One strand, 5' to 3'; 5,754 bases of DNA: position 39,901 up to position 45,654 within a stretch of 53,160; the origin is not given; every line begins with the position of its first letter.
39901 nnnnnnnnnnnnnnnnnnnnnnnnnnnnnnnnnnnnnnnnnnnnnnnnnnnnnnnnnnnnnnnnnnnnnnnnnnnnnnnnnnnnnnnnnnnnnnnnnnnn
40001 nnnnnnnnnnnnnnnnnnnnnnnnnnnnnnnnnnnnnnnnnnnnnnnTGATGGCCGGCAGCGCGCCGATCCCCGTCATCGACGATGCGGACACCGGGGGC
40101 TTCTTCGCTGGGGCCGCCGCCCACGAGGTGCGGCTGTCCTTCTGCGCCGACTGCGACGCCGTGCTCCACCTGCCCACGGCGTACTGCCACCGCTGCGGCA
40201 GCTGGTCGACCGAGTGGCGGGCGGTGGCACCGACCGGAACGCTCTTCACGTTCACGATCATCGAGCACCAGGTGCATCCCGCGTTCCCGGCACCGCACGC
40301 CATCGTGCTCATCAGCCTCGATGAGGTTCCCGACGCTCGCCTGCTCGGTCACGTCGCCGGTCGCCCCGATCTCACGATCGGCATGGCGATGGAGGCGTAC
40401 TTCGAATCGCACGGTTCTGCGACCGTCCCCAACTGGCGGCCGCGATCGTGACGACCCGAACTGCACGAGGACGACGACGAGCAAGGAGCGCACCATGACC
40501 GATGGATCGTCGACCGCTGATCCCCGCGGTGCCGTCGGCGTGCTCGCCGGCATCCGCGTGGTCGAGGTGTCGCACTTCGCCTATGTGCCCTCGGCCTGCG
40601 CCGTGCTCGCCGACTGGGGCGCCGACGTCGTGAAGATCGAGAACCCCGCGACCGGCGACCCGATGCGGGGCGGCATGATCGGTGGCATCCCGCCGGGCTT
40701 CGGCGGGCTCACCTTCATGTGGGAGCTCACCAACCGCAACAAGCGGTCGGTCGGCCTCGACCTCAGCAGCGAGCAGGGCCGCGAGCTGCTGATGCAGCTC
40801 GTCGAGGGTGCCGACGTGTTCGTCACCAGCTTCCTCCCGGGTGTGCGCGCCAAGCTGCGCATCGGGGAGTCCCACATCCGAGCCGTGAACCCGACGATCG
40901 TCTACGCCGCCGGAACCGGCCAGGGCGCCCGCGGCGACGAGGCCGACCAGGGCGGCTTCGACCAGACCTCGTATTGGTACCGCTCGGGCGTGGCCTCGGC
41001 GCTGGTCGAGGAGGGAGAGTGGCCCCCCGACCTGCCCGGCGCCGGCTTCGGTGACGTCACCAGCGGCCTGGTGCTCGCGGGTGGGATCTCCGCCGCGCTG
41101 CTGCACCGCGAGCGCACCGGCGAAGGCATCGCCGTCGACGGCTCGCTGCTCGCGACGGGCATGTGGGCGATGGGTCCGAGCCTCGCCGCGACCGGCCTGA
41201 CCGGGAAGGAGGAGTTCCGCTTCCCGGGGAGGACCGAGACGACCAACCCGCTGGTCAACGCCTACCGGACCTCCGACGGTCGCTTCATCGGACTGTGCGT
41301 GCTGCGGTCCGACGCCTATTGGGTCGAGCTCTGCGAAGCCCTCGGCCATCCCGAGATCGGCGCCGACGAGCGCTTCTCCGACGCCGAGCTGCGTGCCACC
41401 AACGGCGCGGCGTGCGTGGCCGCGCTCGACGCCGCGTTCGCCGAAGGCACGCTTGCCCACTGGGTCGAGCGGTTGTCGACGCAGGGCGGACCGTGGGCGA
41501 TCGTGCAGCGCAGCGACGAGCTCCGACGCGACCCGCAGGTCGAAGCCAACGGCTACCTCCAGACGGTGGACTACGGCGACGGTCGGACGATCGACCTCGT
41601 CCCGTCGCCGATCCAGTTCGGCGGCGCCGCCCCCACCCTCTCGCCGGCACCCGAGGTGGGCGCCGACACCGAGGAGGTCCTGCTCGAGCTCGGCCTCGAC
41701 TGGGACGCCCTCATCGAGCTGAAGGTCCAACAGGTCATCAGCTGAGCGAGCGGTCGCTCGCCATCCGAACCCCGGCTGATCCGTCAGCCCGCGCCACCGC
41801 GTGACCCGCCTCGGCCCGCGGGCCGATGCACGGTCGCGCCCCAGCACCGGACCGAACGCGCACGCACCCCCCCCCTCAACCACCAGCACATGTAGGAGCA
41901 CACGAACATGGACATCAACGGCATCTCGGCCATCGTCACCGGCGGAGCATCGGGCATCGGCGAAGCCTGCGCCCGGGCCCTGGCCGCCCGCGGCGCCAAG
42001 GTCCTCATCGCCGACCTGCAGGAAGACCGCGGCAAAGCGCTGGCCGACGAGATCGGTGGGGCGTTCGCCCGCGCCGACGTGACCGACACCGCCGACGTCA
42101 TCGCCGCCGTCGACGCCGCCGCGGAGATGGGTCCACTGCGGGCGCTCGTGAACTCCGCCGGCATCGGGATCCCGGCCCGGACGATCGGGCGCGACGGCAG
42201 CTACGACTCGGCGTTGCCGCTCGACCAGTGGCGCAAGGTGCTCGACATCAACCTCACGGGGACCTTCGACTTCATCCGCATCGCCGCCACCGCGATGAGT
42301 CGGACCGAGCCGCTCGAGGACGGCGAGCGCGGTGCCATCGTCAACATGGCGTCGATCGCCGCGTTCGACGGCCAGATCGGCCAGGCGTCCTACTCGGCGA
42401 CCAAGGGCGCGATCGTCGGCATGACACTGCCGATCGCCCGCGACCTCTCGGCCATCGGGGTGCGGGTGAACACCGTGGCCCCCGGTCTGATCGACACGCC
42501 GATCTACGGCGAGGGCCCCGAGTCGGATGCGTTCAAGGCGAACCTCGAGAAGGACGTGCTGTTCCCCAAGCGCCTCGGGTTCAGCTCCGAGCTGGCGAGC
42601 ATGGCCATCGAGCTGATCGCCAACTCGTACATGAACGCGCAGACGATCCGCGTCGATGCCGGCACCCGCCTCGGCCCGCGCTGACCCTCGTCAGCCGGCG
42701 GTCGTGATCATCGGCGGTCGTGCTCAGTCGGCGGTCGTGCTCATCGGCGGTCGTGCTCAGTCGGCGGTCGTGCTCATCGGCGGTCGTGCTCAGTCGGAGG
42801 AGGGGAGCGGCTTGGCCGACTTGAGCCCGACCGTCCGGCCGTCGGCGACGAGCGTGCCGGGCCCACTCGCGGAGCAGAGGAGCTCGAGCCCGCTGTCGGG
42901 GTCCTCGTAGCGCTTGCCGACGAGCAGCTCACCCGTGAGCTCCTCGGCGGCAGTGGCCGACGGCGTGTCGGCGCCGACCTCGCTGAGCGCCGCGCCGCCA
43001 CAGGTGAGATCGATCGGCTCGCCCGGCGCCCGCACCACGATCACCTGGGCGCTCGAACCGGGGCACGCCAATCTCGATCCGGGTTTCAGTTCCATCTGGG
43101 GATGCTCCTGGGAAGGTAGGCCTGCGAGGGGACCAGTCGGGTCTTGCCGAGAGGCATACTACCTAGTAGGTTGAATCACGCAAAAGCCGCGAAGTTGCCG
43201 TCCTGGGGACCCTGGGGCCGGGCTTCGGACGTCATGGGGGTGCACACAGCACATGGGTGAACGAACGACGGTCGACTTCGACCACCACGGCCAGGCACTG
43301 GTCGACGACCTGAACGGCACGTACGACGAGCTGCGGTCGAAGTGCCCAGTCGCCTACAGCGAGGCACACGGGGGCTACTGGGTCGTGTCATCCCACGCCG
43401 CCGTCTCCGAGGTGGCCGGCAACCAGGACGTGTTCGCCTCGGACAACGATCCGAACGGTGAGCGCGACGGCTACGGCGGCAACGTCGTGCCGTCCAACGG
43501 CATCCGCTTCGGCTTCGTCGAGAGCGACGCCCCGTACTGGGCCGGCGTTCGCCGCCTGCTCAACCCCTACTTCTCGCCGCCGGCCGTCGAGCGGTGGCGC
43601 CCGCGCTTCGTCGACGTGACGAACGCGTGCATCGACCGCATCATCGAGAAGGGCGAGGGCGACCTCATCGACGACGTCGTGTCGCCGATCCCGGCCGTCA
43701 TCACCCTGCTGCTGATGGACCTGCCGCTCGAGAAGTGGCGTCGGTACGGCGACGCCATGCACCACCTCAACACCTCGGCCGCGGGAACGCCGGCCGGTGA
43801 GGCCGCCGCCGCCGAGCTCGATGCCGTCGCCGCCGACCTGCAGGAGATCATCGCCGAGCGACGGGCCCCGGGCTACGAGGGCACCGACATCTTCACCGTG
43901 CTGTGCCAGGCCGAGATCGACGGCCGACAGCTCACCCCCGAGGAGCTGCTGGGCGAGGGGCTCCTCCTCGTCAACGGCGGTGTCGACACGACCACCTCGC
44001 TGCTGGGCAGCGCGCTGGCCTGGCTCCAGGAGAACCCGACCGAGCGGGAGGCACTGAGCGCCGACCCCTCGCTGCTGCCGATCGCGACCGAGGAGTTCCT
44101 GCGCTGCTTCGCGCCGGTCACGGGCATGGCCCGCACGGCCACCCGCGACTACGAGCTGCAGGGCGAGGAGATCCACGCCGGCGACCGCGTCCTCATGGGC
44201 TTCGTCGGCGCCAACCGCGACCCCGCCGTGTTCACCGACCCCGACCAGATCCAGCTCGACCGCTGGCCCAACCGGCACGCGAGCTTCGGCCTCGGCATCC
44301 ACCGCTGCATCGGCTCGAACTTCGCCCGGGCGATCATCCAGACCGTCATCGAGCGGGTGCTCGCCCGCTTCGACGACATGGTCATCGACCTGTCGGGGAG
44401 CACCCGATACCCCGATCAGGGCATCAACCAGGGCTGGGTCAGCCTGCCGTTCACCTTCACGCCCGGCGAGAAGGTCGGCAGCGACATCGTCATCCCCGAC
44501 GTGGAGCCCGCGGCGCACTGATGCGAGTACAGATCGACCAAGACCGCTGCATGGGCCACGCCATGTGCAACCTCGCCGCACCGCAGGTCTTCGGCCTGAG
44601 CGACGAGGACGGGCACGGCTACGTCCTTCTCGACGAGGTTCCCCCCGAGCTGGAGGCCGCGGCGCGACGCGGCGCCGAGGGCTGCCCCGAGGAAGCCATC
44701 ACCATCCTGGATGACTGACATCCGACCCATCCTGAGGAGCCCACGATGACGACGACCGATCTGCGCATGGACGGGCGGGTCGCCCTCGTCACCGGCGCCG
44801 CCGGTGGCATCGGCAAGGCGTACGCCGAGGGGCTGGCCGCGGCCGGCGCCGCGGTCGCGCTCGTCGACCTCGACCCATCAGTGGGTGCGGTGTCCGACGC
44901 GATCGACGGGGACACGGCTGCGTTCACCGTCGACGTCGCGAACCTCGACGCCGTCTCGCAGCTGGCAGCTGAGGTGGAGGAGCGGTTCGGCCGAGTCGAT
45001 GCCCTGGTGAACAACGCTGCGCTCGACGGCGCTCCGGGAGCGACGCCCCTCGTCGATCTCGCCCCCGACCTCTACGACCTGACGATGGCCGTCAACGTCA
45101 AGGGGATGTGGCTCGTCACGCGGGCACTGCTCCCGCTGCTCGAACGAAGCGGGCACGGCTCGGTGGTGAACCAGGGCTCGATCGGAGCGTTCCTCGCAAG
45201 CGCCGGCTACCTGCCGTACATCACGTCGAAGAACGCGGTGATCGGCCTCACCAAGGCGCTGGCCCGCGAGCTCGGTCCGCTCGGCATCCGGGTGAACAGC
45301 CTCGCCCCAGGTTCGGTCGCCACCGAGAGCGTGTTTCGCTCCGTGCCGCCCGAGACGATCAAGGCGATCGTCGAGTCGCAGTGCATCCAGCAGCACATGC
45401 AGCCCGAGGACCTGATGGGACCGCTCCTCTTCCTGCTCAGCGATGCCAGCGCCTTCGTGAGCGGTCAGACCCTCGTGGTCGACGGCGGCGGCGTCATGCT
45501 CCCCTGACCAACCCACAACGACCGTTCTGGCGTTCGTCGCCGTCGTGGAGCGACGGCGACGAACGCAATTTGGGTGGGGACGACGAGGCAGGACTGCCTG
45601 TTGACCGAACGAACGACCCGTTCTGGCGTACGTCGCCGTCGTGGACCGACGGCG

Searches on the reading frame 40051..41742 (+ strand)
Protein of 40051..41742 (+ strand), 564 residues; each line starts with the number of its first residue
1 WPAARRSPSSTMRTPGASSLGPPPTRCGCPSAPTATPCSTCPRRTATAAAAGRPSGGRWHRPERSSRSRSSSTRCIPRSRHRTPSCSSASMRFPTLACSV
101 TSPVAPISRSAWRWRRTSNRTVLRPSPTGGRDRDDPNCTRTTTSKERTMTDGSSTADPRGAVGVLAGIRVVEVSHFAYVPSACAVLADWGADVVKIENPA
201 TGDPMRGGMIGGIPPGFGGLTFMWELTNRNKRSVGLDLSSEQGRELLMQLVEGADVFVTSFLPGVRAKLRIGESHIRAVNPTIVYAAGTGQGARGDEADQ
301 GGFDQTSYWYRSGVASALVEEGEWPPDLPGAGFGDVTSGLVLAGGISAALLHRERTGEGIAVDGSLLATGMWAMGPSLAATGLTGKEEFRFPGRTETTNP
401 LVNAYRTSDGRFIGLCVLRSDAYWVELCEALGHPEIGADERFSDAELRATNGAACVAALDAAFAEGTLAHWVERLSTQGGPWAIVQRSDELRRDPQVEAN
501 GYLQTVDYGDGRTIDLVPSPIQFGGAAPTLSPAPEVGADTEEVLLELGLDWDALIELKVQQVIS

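Call 26: search_protein_families(library=pfam, proteins=[window:40051-41742:+], max_evalue=0.001)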
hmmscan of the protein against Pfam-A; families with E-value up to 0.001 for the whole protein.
window:40051-41742:+ (564 aa): 1 family
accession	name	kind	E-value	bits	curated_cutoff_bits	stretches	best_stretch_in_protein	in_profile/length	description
PF02515.22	CoA_transf_3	-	2.7e-94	316.8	23.3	1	165-540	1-366/366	CoA-transferase family III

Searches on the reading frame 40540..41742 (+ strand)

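Call 89: search_protein_families(library=ncbifam, proteins=[window:40540-41742:+], max_evalue=1e-10)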
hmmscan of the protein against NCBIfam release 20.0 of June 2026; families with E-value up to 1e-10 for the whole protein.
window:40540-41742:+ (401 aa): 7 families
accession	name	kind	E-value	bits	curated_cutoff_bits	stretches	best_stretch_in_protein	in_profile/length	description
TIGR03253.1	oxalate_frc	equivalog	2.5e-49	168.1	504.2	2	2-202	4-198/416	formyl-CoA transferase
NF003809.0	PRK05398.1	subfamily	1.6e-48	165.3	442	2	2-203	5-200/416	formyl-CoA transferase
NF052585.1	SucGlutTfsCaiB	equivalog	1.1e-44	152.7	750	1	2-384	8-388/394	succinate--glutarate CoA-transferase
NF041294.1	Scnl_mescCoAtase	equivalog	1.8e-37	129.4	700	1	2-379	4-378/381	succinyl-CoA:mesaconate CoA-transferase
NF008511.0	PRK11430.1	equivalog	6.7e-36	124.2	522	1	3-340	11-338/381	CoA:oxalate CoA-transferase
NF002914.1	PRK03525.1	equivalog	3.8e-27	95.2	413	1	2-396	10-393/400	L-carnitine CoA-transferase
TIGR04253.1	mesacon_CoA_iso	equivalog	9.4e-16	57.8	725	1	2-386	3-386/403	2-methylfumaryl-CoA isomerase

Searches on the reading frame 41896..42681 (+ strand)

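Call 23: search_protein_families(library=pfam, proteins=[window:41896-42681:+], max_evalue=0.001)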
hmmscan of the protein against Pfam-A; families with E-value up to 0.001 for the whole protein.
window:41896-42681:+ (262 aa): 4 families
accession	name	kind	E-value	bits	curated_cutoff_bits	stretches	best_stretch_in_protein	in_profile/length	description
PF00106.31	adh_short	-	4.6e-46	157.2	26.6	1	12-204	3-187/195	short chain dehydrogenase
PF13561.12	adh_short_C2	-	2.3e-43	148.9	27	1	18-257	3-235/236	Enoyl-(Acyl carrier protein) reductase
PF08659.16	KR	-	3e-08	34.2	22.6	1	13-171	4-154/180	KR domain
PF01370.27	Epimerase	-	0.00026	20.9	20.9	1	13-93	2-77/240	NAD dependent epimerase/dehydratase family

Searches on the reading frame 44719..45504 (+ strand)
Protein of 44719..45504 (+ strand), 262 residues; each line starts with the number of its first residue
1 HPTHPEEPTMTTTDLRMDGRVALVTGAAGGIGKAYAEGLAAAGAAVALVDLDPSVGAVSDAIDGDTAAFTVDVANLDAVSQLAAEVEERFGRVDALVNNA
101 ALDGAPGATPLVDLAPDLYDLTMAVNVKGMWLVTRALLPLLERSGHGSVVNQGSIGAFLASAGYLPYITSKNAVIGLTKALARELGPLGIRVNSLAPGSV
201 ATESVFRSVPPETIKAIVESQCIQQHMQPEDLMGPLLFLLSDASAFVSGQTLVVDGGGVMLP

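Call 23: search_protein_families(library=pfam, proteins=[window:44719-45504:+], max_evalue=0.001)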
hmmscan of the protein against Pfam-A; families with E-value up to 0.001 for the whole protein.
window:44719-45504:+ (262 aa): 5 families
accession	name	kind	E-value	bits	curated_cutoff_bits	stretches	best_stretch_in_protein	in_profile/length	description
PF13561.12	adh_short_C2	-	9.4e-56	189.5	27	1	26-257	1-234/236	Enoyl-(Acyl carrier protein) reductase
PF00106.31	adh_short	-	1.6e-45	155.5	26.6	1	20-204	1-186/195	short chain dehydrogenase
PF08659.16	KR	-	1.1e-07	32.4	22.6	1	22-194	3-172/180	KR domain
PF01370.27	Epimerase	-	0.00021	21.2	20.9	1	22-109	1-80/240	NAD dependent epimerase/dehydratase family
PF00670.27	AdoHcyase_NAD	-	0.00024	21.7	27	1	11-66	15-68/162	S-adenosyl-L-homocysteine hydrolase, NAD binding domain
